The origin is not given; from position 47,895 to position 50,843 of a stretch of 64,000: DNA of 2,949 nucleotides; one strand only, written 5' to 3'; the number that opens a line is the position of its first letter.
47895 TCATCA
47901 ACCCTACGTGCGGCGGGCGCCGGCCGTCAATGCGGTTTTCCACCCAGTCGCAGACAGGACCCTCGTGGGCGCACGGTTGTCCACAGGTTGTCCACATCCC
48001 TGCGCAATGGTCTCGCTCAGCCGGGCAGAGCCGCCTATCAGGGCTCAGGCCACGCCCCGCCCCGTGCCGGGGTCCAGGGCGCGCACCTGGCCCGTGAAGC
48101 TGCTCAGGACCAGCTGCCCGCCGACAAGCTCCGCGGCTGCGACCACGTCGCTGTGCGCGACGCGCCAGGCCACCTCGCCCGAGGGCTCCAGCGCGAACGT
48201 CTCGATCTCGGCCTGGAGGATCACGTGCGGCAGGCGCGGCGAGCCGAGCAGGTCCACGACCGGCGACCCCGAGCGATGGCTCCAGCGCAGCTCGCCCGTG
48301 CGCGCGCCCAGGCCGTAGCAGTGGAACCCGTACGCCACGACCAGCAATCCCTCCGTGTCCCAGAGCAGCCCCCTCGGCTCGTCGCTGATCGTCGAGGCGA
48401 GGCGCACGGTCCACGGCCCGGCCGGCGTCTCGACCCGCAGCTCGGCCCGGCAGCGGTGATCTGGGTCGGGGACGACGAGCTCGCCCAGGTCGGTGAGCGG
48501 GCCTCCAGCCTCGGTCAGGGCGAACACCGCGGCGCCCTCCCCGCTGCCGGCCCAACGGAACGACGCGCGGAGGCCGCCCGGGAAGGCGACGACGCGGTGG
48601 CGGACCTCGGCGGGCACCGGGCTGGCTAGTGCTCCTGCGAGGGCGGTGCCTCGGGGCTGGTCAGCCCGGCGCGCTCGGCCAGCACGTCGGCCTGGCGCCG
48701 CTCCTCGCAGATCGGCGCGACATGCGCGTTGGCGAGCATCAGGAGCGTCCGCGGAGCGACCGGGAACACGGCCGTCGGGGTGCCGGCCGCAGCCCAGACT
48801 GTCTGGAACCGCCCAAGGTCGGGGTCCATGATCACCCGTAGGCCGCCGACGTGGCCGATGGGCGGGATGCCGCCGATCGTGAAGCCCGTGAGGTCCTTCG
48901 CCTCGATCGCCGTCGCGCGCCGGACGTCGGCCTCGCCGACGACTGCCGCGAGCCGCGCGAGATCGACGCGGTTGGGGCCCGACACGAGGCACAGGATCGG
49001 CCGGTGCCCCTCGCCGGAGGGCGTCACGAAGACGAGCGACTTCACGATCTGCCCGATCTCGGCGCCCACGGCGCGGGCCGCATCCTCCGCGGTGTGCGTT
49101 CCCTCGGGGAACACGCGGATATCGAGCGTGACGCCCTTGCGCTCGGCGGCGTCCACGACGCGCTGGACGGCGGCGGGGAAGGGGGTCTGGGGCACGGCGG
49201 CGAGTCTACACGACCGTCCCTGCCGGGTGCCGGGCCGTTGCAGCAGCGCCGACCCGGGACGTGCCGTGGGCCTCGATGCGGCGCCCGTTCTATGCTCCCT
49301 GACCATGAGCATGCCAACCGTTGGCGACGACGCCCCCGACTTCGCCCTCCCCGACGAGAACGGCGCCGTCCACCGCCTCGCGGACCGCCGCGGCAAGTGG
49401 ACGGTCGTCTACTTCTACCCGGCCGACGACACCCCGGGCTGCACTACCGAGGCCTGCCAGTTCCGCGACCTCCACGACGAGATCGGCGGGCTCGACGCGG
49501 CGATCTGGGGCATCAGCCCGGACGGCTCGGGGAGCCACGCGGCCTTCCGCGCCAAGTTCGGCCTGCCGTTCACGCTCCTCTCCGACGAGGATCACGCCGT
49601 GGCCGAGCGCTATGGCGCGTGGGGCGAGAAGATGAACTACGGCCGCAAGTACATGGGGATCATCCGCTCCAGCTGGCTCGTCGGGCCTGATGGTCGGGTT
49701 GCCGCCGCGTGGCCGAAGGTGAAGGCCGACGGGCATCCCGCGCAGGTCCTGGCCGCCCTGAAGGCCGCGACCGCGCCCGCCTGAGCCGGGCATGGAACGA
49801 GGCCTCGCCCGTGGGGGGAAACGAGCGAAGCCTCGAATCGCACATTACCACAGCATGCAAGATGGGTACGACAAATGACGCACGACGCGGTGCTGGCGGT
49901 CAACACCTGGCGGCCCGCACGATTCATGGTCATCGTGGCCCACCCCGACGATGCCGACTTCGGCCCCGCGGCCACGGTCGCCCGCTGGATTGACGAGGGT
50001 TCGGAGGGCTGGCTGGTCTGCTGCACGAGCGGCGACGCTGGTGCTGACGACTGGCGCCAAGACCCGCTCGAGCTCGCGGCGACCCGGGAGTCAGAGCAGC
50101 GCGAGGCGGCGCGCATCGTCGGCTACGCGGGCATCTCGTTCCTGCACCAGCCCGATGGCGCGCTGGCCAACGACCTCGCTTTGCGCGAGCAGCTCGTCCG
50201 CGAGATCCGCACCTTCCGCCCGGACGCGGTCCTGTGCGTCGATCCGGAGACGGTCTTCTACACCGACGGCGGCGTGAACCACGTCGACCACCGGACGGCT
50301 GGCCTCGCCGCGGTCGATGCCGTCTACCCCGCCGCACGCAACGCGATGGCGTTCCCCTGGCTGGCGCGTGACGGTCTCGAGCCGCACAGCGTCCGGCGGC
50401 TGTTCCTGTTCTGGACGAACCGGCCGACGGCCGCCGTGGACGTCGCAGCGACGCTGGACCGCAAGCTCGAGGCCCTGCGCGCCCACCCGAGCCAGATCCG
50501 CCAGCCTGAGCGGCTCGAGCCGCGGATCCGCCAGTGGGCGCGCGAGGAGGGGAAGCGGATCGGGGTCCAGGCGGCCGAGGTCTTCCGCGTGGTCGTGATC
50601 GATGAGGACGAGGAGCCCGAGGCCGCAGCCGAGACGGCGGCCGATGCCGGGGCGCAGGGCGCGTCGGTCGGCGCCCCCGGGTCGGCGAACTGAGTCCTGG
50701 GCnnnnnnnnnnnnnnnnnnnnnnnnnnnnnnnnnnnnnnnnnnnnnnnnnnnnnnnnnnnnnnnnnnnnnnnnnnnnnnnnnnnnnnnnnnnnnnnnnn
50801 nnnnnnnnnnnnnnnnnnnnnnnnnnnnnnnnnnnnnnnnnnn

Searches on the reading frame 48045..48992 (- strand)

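Call 25: search_protein_families(library=pfam, proteins=[window:48045-48992:-], max_evalue=0.001)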
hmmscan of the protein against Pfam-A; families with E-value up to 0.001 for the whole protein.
window:48045-48992:- (315 aa): 1 family
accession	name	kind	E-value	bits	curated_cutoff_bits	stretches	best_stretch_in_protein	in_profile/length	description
PF13360.13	PQQ_2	-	9.5e-05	22.6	27.6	0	266-312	46-94/233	Outer membrane protein assembly factor BamB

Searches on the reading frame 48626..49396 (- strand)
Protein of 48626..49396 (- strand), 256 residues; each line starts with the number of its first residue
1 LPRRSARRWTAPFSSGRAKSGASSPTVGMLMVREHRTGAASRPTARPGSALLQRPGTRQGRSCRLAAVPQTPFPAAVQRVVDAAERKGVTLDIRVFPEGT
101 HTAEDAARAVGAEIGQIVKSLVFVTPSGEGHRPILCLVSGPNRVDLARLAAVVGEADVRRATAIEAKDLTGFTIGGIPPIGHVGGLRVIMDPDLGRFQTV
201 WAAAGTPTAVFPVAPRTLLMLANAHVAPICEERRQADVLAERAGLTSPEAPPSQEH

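Call 25: search_protein_families(library=pfam, proteins=[window:48626-49396:-], max_evalue=0.001)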
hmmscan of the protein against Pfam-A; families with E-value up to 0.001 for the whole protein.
window:48626-49396:- (256 aa): 1 family
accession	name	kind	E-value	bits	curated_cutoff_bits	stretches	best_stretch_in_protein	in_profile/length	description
PF04073.20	tRNA_edit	-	4.4e-27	95.1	25.5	1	98-219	2-121/123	Aminoacyl-tRNA editing domain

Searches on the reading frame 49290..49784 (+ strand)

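Call 25: search_protein_families(library=pfam, proteins=[window:49290-49784:+], max_evalue=0.001)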
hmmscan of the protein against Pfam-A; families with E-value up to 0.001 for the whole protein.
window:49290-49784:+ (164 aa): 2 families
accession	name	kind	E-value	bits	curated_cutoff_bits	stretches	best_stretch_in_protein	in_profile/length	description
PF00578.27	AhpC-TSA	-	6.2e-38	130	26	1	11-139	1-123/124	AhpC/TSA family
PF08534.16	Redoxin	-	3.9e-18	66.1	26.6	1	11-137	2-128/148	Redoxin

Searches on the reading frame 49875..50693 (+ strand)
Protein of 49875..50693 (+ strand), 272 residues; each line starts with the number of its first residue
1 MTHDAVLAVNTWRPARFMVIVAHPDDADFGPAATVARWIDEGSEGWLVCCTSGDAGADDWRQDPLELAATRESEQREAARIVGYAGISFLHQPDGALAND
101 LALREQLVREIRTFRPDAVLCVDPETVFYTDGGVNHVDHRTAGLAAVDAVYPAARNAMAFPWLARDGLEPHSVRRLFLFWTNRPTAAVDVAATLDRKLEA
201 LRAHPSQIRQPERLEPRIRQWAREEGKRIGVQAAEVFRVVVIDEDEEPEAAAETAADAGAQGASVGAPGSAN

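Call 25: search_protein_families(library=pfam, proteins=[window:49875-50693:+], max_evalue=0.001)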
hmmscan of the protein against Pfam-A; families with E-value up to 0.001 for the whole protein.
window:49875-50693:+ (272 aa): 1 family
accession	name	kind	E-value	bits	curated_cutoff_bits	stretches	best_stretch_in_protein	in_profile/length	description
PF02585.22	PIG-L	-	3.1e-26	92.8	28.2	1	18-149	1-128/129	GlcNAc-PI de-N-acetylase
